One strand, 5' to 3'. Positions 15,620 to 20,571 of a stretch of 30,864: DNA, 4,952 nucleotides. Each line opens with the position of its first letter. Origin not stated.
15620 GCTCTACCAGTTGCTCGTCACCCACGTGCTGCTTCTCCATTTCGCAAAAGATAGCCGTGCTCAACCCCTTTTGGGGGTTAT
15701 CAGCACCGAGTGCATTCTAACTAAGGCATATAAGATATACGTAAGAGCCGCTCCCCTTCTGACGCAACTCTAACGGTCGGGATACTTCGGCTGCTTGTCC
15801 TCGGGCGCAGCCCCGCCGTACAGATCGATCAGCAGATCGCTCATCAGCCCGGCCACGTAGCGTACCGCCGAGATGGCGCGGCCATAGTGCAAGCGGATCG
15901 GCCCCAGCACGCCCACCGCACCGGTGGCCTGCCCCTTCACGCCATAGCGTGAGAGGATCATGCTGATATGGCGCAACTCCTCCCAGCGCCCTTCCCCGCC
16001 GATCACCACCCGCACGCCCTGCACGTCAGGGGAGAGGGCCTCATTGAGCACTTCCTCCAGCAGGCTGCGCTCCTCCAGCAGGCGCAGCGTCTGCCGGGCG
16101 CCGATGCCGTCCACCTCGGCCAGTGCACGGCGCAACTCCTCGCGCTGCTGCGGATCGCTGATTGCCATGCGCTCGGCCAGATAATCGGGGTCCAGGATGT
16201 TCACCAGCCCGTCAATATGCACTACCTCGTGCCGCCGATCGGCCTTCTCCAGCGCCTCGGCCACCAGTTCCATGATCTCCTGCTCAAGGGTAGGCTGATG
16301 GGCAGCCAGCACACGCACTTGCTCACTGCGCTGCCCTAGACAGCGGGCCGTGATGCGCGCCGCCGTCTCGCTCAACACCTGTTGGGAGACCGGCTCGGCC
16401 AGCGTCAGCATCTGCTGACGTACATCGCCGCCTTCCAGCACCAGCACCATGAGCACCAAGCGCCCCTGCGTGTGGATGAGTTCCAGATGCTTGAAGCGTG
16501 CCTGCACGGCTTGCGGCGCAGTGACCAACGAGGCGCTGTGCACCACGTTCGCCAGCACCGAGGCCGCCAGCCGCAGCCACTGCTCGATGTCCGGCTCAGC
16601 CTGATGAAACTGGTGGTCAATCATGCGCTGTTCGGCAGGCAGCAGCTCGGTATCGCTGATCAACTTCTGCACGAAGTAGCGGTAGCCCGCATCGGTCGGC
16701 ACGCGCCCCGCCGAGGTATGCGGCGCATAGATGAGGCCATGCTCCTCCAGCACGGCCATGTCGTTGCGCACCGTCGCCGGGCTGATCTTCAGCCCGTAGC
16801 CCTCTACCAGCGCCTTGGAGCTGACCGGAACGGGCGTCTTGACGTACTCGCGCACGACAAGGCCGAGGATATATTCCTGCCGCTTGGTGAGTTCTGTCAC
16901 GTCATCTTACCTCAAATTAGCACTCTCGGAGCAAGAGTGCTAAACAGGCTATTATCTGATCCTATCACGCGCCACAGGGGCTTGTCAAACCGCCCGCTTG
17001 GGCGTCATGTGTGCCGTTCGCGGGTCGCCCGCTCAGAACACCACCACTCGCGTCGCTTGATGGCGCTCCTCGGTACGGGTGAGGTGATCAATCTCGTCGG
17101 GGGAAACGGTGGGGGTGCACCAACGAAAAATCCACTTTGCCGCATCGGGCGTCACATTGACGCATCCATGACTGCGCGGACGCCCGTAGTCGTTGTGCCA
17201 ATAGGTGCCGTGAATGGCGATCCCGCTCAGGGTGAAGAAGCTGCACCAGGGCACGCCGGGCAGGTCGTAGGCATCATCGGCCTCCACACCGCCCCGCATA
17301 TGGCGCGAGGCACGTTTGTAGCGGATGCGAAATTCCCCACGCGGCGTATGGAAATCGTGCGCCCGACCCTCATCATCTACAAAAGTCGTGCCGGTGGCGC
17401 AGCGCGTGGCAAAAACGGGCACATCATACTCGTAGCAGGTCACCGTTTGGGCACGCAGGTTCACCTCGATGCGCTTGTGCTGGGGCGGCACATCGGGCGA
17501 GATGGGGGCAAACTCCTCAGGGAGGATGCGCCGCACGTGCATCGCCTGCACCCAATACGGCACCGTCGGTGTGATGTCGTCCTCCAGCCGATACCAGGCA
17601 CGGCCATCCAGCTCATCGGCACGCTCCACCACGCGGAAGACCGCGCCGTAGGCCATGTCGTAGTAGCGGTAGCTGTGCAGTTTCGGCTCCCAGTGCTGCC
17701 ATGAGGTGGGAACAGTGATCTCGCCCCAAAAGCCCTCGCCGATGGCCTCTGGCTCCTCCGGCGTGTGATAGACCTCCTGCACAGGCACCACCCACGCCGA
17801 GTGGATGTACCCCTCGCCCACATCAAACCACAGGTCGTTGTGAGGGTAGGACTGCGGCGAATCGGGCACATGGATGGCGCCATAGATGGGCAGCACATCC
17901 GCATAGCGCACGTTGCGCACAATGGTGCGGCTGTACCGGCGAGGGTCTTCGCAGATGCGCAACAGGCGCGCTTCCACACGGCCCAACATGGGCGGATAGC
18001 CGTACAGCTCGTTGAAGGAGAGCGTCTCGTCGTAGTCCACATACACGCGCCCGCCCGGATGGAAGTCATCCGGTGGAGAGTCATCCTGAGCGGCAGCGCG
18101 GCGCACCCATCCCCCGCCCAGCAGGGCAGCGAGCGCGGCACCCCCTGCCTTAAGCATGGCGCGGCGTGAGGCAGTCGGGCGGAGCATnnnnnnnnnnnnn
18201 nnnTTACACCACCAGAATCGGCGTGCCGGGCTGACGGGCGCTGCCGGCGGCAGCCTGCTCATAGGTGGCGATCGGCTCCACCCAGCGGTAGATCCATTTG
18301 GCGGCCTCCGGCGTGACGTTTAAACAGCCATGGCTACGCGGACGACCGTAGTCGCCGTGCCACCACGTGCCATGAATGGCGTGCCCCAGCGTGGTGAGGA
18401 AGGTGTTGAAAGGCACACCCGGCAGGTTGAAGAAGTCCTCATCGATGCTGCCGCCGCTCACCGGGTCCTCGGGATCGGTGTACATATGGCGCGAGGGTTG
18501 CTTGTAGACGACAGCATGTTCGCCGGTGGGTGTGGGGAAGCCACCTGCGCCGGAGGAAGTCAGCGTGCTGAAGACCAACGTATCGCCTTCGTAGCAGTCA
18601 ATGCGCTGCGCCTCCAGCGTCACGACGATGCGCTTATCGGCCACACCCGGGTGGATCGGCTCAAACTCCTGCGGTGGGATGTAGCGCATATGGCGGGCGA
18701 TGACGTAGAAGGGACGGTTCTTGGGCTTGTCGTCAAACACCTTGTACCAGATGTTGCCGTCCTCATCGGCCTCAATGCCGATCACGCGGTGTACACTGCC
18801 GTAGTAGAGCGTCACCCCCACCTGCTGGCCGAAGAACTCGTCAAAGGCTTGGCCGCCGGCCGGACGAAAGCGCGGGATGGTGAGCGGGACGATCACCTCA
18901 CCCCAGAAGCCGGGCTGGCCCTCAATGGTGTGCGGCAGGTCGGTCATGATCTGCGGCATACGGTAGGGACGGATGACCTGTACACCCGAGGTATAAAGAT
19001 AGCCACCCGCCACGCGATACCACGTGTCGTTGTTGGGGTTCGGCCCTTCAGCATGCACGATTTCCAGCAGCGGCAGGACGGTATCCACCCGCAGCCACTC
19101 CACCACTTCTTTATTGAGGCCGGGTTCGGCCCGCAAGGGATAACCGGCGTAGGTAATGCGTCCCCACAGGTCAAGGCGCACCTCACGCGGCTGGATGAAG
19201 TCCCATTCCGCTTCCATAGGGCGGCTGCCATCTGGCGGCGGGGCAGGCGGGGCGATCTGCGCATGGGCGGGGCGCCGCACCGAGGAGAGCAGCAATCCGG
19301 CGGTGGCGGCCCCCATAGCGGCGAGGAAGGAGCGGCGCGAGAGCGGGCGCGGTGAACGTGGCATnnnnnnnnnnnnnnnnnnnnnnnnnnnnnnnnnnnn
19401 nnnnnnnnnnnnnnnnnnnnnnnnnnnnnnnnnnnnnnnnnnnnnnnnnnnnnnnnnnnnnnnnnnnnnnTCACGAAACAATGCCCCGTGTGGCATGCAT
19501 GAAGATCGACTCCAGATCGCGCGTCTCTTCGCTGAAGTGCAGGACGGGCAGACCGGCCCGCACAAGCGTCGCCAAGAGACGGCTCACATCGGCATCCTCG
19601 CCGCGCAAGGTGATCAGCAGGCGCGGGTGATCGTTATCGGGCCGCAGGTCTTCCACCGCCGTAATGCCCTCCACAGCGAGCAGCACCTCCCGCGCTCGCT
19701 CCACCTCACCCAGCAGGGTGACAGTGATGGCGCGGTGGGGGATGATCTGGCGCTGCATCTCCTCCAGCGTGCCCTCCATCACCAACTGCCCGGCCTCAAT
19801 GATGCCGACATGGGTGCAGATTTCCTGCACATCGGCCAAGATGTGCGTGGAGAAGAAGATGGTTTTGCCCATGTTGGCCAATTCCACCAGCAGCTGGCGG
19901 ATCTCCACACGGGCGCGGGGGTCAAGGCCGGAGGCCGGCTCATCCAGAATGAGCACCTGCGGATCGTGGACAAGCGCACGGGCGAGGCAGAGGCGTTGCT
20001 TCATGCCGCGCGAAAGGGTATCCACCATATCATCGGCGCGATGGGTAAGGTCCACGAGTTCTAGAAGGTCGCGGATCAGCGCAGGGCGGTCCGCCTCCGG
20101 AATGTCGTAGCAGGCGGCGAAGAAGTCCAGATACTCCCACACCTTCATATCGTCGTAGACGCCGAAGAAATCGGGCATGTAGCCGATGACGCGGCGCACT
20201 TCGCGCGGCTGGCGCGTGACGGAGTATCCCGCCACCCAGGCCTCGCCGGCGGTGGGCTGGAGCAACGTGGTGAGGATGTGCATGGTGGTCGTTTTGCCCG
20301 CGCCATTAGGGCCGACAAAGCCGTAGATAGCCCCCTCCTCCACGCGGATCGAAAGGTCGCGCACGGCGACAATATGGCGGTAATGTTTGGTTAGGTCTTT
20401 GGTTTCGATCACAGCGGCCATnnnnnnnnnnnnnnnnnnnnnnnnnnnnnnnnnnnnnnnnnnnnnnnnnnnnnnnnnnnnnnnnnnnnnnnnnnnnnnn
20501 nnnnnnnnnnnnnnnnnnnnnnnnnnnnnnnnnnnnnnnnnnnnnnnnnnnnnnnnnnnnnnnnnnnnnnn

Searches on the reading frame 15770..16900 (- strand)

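Call 13: search_protein_families(library=pfam, proteins=[window:15770-16900:-], max_evalue=0.001)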
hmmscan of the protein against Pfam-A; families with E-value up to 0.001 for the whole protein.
window:15770-16900:- (376 aa): 5 families
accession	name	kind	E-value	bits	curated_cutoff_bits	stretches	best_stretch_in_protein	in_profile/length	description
PF01628.27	HrcA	-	6.7e-37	128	22.2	2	106-240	1-140/215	HrcA protein C terminal domain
PF12840.13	HTH_20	-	8.7e-05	22.9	27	0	21-57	14-48/51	Helix-turn-helix domain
PF08220.18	HTH_DeoR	-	0.00012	22.2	21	1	26-58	15-45/57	DeoR-like helix-turn-helix domain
PF01726.22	LexA_DNA_bind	-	0.00029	21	23.7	1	1-58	1-57/65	LexA DNA binding domain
PF03444.21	HrcA_DNA-bdg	-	0.0008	19.5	21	0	3-75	1-72/79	Winged helix-turn-helix transcription repressor, HrcA DNA-binding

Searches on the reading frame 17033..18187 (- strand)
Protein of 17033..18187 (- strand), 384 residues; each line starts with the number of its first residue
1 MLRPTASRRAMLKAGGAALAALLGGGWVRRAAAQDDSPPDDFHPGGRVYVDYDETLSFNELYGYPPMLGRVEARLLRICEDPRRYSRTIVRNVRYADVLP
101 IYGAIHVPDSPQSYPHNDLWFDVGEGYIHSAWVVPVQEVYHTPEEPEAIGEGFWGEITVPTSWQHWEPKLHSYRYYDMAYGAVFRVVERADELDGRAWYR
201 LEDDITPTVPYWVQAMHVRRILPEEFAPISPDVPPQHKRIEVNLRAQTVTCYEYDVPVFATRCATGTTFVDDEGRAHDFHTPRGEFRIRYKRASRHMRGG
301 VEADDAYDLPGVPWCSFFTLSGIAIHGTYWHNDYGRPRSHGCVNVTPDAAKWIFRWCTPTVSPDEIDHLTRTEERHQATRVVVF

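Call 13: search_protein_families(library=pfam, proteins=[window:17033-18187:-], max_evalue=0.001)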
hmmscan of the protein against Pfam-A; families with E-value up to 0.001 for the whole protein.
window:17033-18187:- (384 aa): 1 family
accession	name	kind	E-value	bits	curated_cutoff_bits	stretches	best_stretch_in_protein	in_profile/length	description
PF03734.19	YkuD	-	3.8e-23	83.1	23.4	1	238-359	2-140/146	L,D-transpeptidase catalytic domain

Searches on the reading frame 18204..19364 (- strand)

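Call 13: search_protein_families(library=pfam, proteins=[window:18204-19364:-], max_evalue=0.001)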
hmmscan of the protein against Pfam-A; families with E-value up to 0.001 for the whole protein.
window:18204-19364:- (386 aa): 2 families
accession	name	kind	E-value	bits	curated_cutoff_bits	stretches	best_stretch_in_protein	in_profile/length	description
PF03734.19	YkuD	-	2.7e-21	77.1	23.4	1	244-383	2-144/146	L,D-transpeptidase catalytic domain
PF10518.14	TAT_signal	-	0.00097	19.4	22.7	0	8-26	2-20/21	TAT (twin-arginine translocation) pathway signal sequence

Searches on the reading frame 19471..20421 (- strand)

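Call 13: search_protein_families(library=pfam, proteins=[window:19471-20421:-], max_evalue=0.001)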
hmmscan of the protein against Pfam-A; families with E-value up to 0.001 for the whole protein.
window:19471-20421:- (316 aa): 4 families
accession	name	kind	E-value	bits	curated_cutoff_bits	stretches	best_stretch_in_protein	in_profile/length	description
PF00005.33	ABC_tran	-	3.9e-30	105.7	25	1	21-163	2-136/137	ABC transporter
PF13304.12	AAA_21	-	2.1e-15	58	27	1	134-194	236-299/304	AAA domain, putative AbiEii toxin, Type IV TA system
PF13732.12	DrrA1-3_C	-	8.5e-06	26.8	27.4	1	217-310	1-80/81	ATP-binding protein DrrA1-3-like, C-terminal domain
PF13401.12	AAA_22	-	5.4e-05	24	27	1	35-183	10-109/130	AAA domain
